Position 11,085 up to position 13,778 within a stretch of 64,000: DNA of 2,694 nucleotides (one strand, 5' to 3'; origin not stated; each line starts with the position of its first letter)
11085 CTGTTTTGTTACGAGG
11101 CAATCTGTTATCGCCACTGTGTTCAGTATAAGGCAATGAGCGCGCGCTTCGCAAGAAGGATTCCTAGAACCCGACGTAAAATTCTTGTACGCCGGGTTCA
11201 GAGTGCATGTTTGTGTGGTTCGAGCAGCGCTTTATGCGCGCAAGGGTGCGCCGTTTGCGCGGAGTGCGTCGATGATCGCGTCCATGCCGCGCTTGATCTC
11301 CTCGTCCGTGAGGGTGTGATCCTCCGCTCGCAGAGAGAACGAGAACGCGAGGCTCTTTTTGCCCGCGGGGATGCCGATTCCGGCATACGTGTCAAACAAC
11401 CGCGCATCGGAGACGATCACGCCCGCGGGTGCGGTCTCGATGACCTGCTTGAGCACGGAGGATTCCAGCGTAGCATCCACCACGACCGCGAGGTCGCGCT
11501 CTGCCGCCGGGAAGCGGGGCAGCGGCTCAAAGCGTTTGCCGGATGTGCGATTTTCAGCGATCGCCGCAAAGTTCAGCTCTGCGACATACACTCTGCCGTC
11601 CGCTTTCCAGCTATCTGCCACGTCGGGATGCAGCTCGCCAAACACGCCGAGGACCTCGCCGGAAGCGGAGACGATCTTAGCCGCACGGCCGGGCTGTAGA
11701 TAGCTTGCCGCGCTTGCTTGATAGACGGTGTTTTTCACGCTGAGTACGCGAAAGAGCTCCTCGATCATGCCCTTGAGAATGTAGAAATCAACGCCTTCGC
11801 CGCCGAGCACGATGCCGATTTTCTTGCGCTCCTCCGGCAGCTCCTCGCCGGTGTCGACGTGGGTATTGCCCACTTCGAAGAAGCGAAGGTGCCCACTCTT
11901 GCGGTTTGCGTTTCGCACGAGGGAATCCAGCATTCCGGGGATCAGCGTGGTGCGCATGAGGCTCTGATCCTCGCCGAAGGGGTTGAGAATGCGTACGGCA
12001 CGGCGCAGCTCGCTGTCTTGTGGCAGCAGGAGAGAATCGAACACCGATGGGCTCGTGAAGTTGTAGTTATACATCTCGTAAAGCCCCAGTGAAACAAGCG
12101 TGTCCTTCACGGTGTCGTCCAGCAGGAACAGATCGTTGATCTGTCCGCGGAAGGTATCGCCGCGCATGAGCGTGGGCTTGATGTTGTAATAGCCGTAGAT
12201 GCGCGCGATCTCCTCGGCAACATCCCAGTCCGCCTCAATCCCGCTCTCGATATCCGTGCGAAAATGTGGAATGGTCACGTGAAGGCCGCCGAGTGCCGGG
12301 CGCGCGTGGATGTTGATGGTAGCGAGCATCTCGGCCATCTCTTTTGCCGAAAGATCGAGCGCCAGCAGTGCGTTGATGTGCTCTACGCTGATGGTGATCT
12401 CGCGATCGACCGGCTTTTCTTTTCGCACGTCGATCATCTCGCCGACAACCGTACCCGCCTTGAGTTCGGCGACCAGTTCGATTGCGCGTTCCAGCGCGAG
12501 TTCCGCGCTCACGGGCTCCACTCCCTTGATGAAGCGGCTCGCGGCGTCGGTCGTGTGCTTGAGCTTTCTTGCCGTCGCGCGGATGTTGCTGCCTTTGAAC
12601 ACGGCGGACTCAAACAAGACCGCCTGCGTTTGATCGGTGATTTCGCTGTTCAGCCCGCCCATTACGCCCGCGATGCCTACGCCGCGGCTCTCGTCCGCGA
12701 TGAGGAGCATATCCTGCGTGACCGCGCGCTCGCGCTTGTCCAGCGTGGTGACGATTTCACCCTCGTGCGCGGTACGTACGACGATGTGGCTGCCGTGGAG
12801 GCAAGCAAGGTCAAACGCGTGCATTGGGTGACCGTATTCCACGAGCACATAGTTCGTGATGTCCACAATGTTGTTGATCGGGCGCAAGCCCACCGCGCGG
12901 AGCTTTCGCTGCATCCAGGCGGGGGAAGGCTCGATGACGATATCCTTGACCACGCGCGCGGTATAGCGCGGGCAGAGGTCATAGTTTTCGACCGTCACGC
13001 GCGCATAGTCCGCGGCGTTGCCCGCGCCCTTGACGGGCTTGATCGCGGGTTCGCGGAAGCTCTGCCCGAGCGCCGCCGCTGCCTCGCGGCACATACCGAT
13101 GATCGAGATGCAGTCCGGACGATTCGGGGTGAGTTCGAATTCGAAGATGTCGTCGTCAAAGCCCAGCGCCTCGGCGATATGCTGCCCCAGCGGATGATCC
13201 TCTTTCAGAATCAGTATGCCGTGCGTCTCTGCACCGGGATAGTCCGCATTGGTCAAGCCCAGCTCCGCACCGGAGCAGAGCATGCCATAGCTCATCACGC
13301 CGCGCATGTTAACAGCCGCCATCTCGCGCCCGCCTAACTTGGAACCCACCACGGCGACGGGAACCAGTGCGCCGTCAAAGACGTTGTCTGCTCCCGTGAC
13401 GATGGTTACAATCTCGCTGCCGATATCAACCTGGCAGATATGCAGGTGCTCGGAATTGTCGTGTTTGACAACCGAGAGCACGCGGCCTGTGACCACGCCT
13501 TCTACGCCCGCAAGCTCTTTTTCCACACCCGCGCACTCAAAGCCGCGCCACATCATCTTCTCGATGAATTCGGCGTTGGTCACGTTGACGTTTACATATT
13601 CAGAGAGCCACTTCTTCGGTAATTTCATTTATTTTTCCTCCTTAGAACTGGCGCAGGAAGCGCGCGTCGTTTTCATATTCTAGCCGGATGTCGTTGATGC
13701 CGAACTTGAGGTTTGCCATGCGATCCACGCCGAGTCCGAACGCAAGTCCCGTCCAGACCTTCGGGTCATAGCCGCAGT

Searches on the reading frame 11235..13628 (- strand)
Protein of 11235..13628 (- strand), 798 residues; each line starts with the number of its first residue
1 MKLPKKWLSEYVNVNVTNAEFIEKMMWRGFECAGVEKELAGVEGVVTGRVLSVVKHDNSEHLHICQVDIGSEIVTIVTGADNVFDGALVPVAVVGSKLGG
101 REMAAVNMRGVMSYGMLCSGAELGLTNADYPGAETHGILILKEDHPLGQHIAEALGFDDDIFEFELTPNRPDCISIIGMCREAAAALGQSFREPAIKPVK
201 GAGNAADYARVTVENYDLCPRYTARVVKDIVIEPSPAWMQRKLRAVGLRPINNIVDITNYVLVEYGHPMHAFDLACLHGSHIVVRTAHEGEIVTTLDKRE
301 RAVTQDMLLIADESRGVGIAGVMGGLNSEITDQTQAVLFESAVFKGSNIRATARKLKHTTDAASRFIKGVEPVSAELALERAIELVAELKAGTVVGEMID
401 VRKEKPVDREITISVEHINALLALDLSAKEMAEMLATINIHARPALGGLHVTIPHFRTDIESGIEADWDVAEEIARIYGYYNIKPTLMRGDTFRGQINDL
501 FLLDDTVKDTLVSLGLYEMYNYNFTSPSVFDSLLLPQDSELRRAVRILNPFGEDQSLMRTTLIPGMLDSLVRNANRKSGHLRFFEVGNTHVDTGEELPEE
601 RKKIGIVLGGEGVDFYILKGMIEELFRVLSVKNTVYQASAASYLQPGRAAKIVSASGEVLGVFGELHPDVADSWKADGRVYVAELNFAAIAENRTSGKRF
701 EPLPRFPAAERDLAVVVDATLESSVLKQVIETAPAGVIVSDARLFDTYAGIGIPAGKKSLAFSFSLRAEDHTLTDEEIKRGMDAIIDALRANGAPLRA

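Call 21: search_protein_families(library=pfam, proteins=[window:11235-13628:-], max_evalue=0.00001)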
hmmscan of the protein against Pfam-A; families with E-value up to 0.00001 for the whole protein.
window:11235-13628:- (798 aa): 5 families
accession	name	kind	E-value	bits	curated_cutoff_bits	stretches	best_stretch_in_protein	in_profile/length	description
PF03483.22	B3_4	-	2.6e-64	216.4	29.3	1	219-389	2-172/174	B3/4 domain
PF17759.6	tRNA_synthFbeta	-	2.7e-58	197.4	22.4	1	483-687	1-214/214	Phenylalanyl tRNA synthetase beta chain CLM domain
PF03147.19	FDX-ACB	-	7.1e-22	78.1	31.1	1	704-797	1-94/94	Ferredoxin-fold anticodon binding domain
PF03484.21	B5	-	1.7e-15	57.4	28.6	1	411-480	1-67/67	tRNA synthetase B5 domain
PF01588.26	tRNA_bind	-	6.1e-15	55.5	27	1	45-148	1-94/96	Putative tRNA binding domain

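Call 27: find_homologous_proteins(query=window:11235-13628:-, max_evalue=1e-30)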
Query window:11235-13628:- (798 aa): 8000 proteins with E <= 1e-30 among 8000 candidates; the best 120 are listed.
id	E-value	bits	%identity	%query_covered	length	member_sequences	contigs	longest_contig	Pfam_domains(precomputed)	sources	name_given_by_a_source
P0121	0.0e+0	1672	93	100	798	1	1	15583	PF03483.23,PF03147.20,PF03484.22,PF17759.7,PF01588.27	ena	-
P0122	0.0e+0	1669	92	100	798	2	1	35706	PF03483.23,PF03147.20,PF03484.22,PF17759.7,PF01588.27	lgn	-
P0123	0.0e+0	1668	92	100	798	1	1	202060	PF03483.23,PF03147.20,PF03484.22,PF17759.7,PF01588.27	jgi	jgi:phenylalanyl-tRNA synthetase beta chain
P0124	0.0e+0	1668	92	100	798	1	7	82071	PF03483.23,PF03147.20,PF03484.22,PF17759.7,PF01588.27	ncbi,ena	-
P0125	0.0e+0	1661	92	100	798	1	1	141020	PF03483.23,PF03147.20,PF03484.22,PF17759.7,PF01588.27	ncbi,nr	ncbi:MAG TPA: phenylalanine--tRNA ligase subunit beta [Clostridia bacterium]|nr:phenylalanine--tRNA 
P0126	0.0e+0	1660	92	100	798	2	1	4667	PF03483.23,PF03147.20,PF03484.22,PF17759.7,PF01588.27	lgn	-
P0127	0.0e+0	1659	92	100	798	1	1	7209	PF03483.23,PF03147.20,PF03484.22,PF17759.7,PF01588.27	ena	-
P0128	0.0e+0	1657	92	100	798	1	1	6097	PF03483.23,PF03147.20,PF03484.22,PF17759.7,PF01588.27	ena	-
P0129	0.0e+0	1656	91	100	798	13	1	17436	PF03483.23,PF03147.20,PF03484.22,PF17759.7,PF01588.27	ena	-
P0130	0.0e+0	1656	92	100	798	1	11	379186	PF03483.23,PF03147.20,PF03484.22,PF17759.7,PF01588.27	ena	-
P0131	0.0e+0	1650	91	100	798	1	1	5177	PF03483.23,PF03147.20,PF03484.22,PF17759.7,PF01588.27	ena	-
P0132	0.0e+0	1649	91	100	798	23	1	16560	PF03483.23,PF03147.20,PF03484.22,PF17759.7,PF01588.27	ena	-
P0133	0.0e+0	1646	91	100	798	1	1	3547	PF03483.23,PF03147.20,PF03484.22,PF17759.7,PF01588.27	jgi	jgi:phenylalanyl-tRNA synthetase beta chain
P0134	0.0e+0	1644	91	100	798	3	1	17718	PF03483.23,PF03147.20,PF03484.22,PF17759.7,PF01588.27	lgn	-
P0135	0.0e+0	1644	91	100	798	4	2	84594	PF03483.23,PF03147.20,PF03484.22,PF17759.7,PF01588.27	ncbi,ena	-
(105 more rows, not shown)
